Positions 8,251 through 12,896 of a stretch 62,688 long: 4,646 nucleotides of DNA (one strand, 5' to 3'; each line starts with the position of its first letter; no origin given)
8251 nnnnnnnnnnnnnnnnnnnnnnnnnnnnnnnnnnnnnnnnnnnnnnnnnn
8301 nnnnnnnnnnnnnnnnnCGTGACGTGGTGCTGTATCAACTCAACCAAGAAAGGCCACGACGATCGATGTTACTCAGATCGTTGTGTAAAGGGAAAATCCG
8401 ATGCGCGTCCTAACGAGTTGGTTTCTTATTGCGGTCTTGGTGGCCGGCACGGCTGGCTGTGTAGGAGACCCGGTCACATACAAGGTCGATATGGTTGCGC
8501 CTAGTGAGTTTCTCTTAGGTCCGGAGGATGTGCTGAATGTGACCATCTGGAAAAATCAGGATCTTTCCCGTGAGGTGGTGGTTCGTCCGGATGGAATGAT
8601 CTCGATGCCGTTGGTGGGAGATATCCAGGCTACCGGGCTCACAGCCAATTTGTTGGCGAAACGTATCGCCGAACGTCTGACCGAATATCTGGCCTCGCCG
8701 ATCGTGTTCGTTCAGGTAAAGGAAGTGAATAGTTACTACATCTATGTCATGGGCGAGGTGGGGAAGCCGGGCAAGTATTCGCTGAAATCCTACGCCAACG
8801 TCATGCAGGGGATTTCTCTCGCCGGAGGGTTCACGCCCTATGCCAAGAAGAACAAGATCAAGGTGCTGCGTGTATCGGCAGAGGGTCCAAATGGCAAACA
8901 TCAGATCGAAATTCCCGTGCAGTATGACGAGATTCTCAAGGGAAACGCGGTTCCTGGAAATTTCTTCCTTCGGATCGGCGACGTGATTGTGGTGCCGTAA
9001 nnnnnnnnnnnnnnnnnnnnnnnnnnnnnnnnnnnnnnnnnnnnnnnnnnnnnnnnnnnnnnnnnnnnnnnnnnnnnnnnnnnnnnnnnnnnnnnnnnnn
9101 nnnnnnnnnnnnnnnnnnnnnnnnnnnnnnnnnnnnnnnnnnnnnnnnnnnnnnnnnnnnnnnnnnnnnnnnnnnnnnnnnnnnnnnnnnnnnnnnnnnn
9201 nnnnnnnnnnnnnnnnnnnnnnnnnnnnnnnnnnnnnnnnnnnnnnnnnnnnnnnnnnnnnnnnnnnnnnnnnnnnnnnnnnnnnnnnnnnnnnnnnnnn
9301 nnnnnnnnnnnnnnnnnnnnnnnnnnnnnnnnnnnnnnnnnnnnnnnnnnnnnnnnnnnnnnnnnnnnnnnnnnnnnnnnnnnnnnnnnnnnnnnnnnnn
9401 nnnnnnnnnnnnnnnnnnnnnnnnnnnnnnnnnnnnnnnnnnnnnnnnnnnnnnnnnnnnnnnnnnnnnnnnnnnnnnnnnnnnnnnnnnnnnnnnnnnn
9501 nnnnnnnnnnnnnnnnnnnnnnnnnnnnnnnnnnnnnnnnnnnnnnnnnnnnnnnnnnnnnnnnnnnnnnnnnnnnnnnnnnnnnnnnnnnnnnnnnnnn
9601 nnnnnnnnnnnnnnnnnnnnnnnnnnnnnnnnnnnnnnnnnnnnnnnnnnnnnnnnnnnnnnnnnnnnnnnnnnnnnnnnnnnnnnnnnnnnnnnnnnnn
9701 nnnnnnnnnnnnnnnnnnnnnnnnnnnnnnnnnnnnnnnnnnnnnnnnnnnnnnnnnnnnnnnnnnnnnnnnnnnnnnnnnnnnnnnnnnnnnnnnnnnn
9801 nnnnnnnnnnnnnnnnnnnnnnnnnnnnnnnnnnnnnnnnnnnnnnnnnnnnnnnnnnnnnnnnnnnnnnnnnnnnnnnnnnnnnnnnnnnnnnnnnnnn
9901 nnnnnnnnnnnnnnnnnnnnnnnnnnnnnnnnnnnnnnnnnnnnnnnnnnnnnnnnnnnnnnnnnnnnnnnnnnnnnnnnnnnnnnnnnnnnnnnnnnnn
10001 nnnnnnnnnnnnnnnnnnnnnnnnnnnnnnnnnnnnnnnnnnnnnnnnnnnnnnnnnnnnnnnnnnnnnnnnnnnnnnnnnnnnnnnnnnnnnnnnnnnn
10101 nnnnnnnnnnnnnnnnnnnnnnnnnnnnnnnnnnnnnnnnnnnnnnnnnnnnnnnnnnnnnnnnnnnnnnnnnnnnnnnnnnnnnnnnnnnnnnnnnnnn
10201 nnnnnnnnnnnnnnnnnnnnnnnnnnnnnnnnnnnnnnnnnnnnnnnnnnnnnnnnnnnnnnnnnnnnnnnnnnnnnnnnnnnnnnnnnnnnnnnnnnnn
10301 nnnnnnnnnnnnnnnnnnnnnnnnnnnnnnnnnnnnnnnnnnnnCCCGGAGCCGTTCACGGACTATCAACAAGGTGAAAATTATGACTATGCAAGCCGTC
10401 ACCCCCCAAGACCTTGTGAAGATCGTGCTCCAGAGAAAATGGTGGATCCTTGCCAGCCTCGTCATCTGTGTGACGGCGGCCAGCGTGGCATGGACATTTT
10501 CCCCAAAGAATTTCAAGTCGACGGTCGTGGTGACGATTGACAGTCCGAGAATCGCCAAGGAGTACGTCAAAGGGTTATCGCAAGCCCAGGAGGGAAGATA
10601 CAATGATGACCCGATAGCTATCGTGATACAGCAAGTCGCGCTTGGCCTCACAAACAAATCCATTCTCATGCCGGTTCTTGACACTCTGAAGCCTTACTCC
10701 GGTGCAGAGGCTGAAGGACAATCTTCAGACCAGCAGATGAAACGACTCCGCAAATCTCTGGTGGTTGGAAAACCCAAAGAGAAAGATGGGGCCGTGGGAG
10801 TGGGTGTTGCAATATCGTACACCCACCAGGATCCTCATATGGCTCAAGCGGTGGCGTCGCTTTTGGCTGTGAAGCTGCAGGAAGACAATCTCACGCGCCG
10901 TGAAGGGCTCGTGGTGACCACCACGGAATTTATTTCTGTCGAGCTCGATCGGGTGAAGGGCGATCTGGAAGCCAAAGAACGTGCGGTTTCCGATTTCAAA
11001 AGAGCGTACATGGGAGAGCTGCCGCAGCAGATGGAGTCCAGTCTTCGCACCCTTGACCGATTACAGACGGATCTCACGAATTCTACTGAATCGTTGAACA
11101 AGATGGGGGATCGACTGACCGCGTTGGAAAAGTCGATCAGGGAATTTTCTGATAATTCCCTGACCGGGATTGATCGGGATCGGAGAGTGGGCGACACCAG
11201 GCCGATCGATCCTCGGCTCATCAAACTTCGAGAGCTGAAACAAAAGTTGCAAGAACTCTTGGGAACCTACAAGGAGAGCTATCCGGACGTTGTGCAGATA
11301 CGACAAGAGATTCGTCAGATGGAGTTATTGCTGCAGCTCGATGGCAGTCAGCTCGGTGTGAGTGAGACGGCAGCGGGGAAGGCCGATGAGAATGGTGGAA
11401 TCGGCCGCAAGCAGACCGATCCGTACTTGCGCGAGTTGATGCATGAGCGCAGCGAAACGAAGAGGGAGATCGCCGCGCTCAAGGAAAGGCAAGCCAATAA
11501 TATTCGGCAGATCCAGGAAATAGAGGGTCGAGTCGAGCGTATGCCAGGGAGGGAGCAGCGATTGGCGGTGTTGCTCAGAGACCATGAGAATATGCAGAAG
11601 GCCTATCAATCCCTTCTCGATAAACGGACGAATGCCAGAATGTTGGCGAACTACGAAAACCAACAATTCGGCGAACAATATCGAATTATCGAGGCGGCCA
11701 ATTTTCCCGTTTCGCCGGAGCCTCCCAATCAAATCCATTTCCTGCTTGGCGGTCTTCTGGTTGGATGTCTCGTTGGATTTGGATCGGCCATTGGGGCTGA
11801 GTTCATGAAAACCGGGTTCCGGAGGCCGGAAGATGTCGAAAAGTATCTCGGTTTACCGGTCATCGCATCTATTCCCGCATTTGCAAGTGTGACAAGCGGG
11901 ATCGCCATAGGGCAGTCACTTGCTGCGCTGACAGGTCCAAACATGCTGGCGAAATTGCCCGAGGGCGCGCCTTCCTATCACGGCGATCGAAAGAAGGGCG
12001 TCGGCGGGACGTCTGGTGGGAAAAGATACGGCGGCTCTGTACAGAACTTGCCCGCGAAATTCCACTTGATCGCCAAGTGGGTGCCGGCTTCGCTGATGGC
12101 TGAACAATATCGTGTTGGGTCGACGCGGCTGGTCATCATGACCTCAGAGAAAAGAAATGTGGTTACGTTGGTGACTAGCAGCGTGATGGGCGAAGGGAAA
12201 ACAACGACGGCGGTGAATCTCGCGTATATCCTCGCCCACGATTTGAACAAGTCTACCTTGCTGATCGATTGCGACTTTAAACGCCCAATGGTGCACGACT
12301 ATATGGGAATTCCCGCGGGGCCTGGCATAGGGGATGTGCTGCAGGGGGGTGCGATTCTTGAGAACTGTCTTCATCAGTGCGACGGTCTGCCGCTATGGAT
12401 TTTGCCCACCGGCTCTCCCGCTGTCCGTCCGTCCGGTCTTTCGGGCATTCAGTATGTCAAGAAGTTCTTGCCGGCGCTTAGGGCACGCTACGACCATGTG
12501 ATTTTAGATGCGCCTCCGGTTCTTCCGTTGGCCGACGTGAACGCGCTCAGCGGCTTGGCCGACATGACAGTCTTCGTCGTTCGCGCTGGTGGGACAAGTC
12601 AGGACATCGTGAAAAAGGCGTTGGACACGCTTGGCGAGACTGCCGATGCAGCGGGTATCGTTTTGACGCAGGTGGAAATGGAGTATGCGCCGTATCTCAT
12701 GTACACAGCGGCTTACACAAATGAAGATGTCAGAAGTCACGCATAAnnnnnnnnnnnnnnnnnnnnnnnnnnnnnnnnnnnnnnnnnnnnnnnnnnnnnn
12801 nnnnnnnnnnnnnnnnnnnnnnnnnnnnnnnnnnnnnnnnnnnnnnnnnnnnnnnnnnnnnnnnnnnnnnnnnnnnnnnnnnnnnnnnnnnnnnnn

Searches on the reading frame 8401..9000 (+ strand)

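Call 6: search_protein_families(library=pfam, proteins=[window:8401-9000:+])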
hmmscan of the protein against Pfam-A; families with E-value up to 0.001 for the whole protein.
window:8401-9000:+ (199 aa): 3 families
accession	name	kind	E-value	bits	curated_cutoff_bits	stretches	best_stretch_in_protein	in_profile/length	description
PF02563.21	Poly_export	-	1.3e-23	83.4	28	1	33-107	3-77/77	Polysaccharide biosynthesis/export protein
PF10531.15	SLBB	-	4.6e-10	39.6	27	1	113-164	1-51/55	SLBB domain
PF22461.2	SLBB_2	-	2.2e-05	24.9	27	1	114-198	3-79/79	SLBB domain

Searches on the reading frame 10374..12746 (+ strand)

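Call 6: search_protein_families(library=pfam, proteins=[window:10374-12746:+])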
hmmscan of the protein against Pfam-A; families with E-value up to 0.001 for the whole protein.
window:10374-12746:+ (790 aa): 4 families
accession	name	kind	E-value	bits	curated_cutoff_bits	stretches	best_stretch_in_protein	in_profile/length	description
PF13614.12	AAA_31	-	7.9e-11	42.6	27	1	606-635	12-40/177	AAA domain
PF01656.29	CbiA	-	3.7e-07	30.6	25.4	1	606-769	9-85/125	CobQ/CobB/MinD/ParA nucleotide binding domain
PF02706.20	Wzz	-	9.3e-05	23.1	25.5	1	13-61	7-55/91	Chain length determinant protein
PF13807.11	GNVR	-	0.00044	20.5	27.7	0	395-473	4-78/82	G-rich domain on putative tyrosine kinase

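Call 53: search_protein_families(library=ncbifam, proteins=[window:10374-12746:+])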
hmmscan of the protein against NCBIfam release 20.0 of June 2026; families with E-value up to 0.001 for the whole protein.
window:10374-12746:+ (790 aa): 13 families
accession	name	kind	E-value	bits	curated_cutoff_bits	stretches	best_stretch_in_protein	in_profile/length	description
TIGR03007.1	pepcterm_ChnLen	equivalog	1.5e-57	195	278.85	1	15-507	7-467/498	XrtA system polysaccharide chain length determinant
TIGR03018.1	pepcterm_TyrKin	hypoth_equivalog_domain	1.7e-39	135.3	230.65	1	568-764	4-206/207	XrtA-associated tyrosine autokinase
TIGR01005.1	eps_transp_fam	subfamily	2.1e-33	115.5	411.7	2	571-772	522-723/754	exopolysaccharide transport protein family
NF008568.0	PRK11519.1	equivalog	2.5e-27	95.4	1068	2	565-777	496-708/720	tyrosine-protein kinase Wzc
TIGR01007.1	eps_fam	subfamily_domain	8.1e-26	90.8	108.05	1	584-777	6-200/204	polysaccharide biosynthesis tyrosine autokinase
NF007350.0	PRK09841.1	equivalog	3.3e-25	88.3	1248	2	569-772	505-708/726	tyrosine-protein kinase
TIGR03029.1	EpsG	equivalog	3.2e-20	72.4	313.8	1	563-747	71-254/274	chain length determinant protein tyrosine kinase EpsG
TIGR03017.1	EpsF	equivalog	1.8e-18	66.5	422.75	2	366-500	313-443/444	chain length determinant protein EpsF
TIGR01969.1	minD_arch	subfamily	1.1e-06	28.1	201.75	1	600-737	5-139/251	cell division ATPase MinD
NF041546.1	ParA_partition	equivalog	9.6e-06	25.3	180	0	606-634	10-37/203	ParA family partition ATPase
TIGR01006.1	polys_exp_MPA1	subfamily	1.2e-05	24.9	296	1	437-503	158-224/226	CspC family polysaccharide chain length determinant protein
TIGR01968.1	minD_bact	equivalog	1.2e-05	24.8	212.9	0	597-736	3-141/261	septum site-determining protein MinD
TIGR00959.1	ffh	equivalog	7.9e-05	21.7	473.2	1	584-641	88-144/428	signal recognition particle protein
